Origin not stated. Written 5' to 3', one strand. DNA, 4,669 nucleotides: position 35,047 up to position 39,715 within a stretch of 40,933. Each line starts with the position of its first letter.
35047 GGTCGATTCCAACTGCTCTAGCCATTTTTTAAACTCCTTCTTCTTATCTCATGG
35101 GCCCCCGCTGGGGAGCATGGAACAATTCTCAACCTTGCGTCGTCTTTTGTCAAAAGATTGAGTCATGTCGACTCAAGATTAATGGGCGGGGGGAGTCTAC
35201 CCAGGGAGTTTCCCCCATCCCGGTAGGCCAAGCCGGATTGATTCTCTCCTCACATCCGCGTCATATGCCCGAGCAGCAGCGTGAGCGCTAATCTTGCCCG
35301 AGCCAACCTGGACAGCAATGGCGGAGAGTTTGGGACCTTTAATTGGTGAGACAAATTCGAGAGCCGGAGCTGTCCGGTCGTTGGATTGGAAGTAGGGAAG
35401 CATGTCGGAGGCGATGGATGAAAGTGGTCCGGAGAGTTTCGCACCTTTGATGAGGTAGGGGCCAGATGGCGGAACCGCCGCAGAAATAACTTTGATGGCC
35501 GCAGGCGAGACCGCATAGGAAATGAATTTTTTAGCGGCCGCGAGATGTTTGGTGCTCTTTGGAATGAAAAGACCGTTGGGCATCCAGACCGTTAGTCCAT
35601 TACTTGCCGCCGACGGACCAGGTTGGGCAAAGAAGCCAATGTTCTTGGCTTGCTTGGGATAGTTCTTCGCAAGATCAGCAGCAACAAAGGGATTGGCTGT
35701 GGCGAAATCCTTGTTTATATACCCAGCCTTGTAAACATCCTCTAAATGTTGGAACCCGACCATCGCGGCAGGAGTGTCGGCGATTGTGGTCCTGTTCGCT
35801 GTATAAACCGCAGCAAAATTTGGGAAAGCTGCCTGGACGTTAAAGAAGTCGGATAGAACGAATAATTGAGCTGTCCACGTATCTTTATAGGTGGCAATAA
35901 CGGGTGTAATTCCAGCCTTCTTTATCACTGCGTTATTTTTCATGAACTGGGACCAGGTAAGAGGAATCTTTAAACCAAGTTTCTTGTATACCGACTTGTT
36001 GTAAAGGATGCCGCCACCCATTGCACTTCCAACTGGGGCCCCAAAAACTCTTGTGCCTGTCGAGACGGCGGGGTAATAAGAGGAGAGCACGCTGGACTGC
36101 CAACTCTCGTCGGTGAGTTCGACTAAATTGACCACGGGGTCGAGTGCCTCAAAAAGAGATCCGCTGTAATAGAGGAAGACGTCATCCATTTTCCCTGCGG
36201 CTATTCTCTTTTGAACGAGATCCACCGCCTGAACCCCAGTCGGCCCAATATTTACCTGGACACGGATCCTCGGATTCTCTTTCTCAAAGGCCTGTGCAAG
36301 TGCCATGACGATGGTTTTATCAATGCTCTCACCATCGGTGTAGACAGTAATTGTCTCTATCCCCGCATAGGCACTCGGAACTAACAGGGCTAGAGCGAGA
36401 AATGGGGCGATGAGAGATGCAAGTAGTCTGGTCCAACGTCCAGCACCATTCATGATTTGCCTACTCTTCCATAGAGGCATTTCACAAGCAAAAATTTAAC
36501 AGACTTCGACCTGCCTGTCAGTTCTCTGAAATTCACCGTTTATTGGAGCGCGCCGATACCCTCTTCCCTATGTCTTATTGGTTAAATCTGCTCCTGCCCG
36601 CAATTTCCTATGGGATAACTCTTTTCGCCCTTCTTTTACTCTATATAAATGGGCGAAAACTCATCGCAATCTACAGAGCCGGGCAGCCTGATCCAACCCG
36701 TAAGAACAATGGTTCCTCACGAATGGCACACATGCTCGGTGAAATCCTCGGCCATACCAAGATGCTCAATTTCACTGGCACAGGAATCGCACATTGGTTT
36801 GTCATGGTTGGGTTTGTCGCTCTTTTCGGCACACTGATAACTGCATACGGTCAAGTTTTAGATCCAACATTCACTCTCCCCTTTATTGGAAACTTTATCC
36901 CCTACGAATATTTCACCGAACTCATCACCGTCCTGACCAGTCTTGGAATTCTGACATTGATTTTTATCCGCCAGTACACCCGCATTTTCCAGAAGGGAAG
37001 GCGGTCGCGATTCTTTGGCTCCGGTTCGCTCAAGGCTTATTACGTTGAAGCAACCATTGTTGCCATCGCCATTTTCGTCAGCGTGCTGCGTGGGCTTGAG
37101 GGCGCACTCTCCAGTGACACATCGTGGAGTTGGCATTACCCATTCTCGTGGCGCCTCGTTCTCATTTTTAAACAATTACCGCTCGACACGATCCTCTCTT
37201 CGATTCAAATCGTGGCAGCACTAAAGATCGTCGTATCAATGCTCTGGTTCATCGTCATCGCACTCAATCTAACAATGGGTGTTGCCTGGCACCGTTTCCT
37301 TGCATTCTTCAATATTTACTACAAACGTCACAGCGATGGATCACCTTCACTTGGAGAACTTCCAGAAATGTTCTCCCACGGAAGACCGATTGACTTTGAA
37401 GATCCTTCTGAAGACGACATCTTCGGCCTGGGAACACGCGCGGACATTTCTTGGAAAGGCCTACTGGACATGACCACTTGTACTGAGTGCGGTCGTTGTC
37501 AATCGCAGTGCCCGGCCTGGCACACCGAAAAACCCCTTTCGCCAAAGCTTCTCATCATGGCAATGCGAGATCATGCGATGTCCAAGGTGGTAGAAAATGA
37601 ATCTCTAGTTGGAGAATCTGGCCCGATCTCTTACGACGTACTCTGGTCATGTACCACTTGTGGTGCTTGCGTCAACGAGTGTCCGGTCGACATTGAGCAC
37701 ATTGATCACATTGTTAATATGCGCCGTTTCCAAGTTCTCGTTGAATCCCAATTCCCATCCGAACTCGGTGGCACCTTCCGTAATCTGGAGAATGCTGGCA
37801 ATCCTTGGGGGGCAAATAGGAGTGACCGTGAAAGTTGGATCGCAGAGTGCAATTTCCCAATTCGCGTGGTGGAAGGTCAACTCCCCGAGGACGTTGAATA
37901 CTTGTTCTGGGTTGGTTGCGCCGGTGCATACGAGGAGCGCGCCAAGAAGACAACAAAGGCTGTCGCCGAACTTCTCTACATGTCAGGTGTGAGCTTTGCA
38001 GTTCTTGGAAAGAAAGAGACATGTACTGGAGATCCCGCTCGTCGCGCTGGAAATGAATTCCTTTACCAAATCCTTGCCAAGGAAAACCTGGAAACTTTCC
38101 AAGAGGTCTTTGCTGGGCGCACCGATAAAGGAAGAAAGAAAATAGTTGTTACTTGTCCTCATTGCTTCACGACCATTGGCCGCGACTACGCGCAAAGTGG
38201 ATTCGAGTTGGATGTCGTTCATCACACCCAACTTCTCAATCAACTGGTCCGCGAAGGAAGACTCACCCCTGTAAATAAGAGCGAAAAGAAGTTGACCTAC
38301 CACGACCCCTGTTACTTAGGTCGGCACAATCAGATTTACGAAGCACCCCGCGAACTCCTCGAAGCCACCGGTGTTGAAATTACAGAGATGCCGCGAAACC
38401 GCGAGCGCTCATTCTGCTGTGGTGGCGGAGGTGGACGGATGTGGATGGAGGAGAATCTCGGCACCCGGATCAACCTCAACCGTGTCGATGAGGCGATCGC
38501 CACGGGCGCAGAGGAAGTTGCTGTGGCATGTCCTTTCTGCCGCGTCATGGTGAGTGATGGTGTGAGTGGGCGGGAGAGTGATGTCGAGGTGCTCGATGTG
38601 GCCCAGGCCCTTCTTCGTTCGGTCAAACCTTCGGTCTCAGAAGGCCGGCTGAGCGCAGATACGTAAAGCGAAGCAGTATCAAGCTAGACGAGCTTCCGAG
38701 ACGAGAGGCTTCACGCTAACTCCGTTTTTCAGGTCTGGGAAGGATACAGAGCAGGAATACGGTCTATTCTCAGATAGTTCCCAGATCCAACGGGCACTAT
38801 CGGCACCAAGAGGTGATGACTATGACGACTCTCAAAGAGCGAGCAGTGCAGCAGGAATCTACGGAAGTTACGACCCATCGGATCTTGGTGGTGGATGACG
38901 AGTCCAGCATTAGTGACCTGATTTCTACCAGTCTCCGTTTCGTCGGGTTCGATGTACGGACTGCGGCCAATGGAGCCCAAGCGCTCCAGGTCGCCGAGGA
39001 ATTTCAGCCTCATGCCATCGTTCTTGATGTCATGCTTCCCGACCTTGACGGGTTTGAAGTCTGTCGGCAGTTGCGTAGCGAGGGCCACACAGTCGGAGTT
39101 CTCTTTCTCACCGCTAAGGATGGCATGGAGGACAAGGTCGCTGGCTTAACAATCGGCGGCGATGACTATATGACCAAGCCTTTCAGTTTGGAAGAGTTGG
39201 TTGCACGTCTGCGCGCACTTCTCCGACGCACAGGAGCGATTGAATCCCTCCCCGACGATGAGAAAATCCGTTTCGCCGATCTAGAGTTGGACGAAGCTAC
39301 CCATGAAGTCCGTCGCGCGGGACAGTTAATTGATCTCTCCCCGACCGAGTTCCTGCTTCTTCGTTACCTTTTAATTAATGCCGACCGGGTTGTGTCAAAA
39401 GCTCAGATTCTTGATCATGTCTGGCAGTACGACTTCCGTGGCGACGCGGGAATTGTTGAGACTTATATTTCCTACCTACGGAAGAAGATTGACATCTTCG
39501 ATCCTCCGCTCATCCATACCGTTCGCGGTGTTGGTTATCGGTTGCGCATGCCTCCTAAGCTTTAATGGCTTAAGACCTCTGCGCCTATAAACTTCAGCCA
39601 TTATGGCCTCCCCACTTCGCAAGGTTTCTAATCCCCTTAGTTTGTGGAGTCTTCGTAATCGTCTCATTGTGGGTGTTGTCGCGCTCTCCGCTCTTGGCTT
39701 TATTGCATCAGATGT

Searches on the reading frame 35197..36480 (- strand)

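Call 20: search_protein_families(library=pfam, proteins=[window:35197-36480:-], max_evalue=0.00001)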
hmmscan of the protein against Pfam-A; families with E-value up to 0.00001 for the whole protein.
window:35197-36480:- (427 aa): 1 family
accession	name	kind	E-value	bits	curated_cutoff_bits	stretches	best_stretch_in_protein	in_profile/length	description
PF01547.30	SBP_bac_1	-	1.2e-26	94.8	26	1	56-328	8-305/307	Bacterial extracellular solute-binding protein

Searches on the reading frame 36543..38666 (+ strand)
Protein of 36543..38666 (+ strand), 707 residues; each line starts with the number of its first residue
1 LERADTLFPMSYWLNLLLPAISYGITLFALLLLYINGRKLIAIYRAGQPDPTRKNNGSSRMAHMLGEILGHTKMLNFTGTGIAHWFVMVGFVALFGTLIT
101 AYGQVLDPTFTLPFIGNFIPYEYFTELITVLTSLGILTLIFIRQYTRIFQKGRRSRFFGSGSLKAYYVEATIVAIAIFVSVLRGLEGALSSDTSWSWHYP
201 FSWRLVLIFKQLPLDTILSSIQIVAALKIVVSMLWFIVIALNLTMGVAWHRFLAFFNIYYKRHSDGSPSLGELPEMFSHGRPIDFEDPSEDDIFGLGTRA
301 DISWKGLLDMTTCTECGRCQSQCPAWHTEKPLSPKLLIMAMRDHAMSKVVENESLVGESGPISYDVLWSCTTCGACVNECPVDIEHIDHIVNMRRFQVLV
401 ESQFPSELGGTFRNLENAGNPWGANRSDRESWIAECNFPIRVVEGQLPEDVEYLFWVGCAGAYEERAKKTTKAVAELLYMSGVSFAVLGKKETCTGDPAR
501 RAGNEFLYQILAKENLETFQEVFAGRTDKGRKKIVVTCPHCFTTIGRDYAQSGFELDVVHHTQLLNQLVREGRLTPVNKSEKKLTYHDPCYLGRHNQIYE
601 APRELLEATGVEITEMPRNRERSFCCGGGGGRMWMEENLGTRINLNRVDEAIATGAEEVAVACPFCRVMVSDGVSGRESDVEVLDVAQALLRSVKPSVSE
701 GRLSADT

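Call 20: search_protein_families(library=pfam, proteins=[window:36543-38666:+], max_evalue=0.00001)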
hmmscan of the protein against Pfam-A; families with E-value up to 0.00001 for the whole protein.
window:36543-38666:+ (707 aa): 6 families
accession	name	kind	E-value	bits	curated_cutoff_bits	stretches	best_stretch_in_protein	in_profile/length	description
PF02754.22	CCG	-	1e-32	112.5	20.6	2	585-670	2-84/85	Cysteine-rich domain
PF13183.11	Fer4_8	-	3.6e-11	43.9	27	1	310-384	2-68/68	4Fe-4S dicluster domain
PF13187.11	Fer4_9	-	4.7e-11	43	27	1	313-383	2-50/52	4Fe-4S dicluster domain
PF13237.11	Fer4_10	-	1.3e-10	41.4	25.5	1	308-381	4-53/53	4Fe-4S dicluster domain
PF12797.12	Fer4_2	-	2.9e-06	27.3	24.5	0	305-325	2-22/22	4Fe-4S binding domain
PF00037.32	Fer4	-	7.9e-06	25.9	21.1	0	370-383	8-21/24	4Fe-4S binding domain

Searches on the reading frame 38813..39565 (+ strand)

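Call 20: search_protein_families(library=pfam, proteins=[window:38813-39565:+], max_evalue=0.00001)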
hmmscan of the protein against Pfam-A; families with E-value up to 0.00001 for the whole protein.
window:38813-39565:+ (250 aa): 2 families
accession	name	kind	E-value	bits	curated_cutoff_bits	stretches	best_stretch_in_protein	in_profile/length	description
PF00072.30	Response_reg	-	3.8e-28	98.3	30.2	1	24-133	1-110/111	Response regulator receiver domain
PF00486.34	Trans_reg_C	-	6.6e-27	93.8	26.2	1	170-244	1-77/77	Transcriptional regulatory protein, C terminal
